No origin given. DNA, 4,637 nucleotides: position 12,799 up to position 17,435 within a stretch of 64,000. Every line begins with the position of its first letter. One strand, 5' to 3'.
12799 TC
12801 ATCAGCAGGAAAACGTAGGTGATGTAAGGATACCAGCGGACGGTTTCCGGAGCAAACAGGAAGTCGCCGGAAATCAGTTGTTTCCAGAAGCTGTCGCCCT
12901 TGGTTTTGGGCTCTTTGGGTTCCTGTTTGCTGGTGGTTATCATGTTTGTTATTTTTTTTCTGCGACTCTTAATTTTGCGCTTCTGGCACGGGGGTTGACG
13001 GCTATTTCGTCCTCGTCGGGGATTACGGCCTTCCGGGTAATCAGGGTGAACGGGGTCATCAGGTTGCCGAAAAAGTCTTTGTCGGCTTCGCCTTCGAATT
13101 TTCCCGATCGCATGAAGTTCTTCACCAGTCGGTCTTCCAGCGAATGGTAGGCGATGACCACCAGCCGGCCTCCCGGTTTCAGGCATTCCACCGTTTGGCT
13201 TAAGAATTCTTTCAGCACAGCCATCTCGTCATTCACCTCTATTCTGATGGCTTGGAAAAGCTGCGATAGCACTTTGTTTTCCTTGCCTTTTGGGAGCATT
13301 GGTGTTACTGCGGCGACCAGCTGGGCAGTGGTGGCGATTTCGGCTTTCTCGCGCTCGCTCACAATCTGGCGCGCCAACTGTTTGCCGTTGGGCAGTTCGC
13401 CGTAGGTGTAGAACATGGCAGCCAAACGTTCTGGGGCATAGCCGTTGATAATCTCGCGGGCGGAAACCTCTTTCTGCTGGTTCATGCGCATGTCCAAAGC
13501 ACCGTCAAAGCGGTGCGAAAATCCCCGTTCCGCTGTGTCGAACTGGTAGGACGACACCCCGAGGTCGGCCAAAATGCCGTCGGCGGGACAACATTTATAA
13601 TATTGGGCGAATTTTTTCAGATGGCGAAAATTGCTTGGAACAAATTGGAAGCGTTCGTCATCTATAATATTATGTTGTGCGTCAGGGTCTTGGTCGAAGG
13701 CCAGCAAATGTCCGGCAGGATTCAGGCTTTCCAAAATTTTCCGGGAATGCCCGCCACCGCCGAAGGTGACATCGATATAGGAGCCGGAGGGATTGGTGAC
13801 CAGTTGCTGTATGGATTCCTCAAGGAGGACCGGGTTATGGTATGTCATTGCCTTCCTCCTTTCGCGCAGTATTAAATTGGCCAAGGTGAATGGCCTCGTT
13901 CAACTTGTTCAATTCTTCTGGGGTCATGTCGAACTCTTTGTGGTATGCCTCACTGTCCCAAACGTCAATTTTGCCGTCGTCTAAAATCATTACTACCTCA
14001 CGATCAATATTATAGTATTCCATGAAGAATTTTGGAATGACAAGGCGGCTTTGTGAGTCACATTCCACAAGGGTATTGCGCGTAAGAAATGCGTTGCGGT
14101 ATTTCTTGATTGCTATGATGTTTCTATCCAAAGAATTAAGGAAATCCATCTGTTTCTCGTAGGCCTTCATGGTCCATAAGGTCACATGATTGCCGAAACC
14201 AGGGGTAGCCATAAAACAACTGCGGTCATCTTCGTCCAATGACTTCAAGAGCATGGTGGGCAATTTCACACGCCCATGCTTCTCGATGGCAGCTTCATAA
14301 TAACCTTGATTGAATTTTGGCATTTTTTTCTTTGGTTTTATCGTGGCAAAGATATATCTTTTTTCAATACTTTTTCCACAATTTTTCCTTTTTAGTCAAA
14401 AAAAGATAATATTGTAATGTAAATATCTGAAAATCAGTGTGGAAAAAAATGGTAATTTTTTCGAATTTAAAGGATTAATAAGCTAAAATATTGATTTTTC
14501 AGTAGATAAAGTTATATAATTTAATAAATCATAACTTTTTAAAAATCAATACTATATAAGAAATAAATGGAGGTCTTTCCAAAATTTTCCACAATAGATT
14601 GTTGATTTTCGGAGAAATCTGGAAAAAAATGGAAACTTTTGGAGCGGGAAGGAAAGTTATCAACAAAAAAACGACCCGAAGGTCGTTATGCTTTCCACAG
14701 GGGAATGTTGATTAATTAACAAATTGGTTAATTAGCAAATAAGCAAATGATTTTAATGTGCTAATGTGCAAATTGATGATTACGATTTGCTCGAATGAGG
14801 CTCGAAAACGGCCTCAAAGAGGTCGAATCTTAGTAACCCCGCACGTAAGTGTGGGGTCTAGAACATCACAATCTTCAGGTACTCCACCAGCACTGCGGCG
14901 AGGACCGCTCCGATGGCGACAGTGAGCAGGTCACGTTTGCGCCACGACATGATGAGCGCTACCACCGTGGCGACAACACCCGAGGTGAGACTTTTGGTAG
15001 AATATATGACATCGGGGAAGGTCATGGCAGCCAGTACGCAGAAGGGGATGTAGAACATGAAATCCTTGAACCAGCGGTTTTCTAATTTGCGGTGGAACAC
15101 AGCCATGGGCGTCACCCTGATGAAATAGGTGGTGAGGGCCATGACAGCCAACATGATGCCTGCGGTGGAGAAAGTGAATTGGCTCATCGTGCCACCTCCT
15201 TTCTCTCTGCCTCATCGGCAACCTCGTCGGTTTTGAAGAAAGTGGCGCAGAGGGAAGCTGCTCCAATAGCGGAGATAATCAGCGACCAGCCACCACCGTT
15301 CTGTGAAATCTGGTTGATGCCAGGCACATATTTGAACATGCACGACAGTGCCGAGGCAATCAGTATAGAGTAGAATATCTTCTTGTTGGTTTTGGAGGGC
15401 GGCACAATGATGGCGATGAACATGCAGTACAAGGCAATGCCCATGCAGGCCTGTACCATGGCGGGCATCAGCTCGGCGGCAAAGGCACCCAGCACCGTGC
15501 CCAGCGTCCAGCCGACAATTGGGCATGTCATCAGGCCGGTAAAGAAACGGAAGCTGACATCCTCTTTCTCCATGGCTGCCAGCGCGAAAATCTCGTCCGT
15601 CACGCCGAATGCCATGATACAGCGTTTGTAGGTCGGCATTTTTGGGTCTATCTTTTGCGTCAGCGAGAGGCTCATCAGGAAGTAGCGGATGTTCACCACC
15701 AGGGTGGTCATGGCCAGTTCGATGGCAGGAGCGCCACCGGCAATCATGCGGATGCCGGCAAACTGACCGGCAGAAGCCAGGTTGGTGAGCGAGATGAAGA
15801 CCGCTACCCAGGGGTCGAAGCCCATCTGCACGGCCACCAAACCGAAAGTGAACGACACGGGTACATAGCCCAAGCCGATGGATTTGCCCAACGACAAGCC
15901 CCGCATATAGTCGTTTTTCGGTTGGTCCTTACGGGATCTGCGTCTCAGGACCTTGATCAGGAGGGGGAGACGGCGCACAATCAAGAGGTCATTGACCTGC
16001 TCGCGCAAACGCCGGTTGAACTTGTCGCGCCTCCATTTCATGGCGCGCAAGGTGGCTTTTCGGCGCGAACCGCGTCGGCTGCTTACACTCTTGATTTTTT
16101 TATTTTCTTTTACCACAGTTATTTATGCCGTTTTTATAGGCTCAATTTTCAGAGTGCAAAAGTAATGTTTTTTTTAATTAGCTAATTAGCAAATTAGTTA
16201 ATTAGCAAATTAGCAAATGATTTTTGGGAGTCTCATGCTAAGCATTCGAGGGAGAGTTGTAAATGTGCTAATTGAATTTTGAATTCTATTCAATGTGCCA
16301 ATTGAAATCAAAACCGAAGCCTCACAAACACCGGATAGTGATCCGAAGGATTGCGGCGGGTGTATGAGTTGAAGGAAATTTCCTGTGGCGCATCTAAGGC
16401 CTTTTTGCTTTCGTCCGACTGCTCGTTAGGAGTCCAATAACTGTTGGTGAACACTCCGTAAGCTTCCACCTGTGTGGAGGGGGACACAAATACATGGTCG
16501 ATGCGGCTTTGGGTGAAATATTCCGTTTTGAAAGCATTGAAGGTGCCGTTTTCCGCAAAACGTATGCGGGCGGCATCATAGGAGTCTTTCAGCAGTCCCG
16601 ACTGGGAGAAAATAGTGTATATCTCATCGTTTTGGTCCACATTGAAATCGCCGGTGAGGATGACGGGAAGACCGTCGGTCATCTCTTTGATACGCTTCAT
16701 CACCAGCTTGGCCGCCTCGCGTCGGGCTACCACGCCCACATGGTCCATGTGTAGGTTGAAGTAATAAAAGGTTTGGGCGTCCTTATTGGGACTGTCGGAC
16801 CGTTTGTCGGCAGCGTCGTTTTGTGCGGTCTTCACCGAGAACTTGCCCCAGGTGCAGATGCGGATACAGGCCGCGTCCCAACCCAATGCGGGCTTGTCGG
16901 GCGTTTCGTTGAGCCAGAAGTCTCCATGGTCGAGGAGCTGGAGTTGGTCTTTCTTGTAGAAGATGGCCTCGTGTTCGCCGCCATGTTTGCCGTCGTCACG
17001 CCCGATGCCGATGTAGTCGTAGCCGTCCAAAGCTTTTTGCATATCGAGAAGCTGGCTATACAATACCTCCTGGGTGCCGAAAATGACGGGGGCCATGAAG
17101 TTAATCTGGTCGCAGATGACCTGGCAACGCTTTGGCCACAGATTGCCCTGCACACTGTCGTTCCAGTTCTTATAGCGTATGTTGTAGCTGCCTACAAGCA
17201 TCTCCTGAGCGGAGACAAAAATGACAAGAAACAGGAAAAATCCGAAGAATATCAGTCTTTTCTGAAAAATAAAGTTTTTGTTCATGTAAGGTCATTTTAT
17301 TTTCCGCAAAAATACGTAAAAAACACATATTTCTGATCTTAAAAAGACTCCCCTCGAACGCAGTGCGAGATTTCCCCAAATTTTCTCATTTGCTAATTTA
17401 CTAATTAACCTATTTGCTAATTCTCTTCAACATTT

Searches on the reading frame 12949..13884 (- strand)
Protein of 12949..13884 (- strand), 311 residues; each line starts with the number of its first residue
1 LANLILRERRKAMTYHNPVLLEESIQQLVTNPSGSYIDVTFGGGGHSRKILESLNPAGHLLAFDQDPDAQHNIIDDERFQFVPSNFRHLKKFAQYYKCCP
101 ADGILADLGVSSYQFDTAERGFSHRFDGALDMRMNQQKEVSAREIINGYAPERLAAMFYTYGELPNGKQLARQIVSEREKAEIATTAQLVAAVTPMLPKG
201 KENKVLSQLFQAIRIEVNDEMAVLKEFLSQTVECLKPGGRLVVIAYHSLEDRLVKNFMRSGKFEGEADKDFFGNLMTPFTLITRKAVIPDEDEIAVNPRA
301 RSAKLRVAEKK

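Call 20: search_protein_families(library=pfam, proteins=[window:12949-13884:-], max_evalue=0.001)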
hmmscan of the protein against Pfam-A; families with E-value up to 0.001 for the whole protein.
window:12949-13884:- (311 aa): 2 families
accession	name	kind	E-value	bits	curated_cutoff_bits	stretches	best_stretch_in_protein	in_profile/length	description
PF01795.25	Methyltransf_5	-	6.1e-93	312.1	27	1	15-311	3-309/309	MraW methylase family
PF01728.25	FtsJ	-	0.00028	21.3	24.1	0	31-111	20-102/181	FtsJ-like methyltransferase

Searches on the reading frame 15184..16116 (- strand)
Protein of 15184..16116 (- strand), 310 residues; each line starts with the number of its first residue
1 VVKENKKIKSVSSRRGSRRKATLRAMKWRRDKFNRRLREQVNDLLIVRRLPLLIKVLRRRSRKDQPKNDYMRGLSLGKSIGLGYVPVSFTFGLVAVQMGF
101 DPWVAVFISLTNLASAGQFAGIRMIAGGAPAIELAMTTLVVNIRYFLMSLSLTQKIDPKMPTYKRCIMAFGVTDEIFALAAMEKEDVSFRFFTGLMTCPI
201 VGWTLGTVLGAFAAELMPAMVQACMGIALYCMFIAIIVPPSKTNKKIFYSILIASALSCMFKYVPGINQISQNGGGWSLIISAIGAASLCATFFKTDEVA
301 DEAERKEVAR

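Call 20: search_protein_families(library=pfam, proteins=[window:15184-16116:-], max_evalue=0.001)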
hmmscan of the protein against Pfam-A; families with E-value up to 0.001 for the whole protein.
window:15184-16116:- (310 aa): 1 family
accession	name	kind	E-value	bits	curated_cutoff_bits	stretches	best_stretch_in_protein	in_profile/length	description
PF03591.19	AzlC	-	1.2e-41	142.7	32.1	1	80-216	2-136/137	AzlC protein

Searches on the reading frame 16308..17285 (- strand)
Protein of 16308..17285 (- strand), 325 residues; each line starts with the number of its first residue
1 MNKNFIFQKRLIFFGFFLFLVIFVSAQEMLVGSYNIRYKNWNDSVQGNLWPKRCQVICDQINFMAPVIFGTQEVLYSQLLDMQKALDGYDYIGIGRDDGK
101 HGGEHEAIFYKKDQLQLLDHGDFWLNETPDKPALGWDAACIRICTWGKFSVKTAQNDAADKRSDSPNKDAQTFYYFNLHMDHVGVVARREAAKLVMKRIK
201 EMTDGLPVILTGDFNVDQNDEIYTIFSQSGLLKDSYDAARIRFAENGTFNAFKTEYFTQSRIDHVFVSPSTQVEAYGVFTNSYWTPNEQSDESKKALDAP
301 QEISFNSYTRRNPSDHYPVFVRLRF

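Call 20: search_protein_families(library=pfam, proteins=[window:16308-17285:-], max_evalue=0.001)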
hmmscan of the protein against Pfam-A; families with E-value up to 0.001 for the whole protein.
window:16308-17285:- (325 aa): 1 family
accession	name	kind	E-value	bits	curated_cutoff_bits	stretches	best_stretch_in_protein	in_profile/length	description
PF03372.29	Exo_endo_phos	-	3.9e-08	33.8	24.5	1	57-316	22-225/225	Endonuclease/Exonuclease/phosphatase family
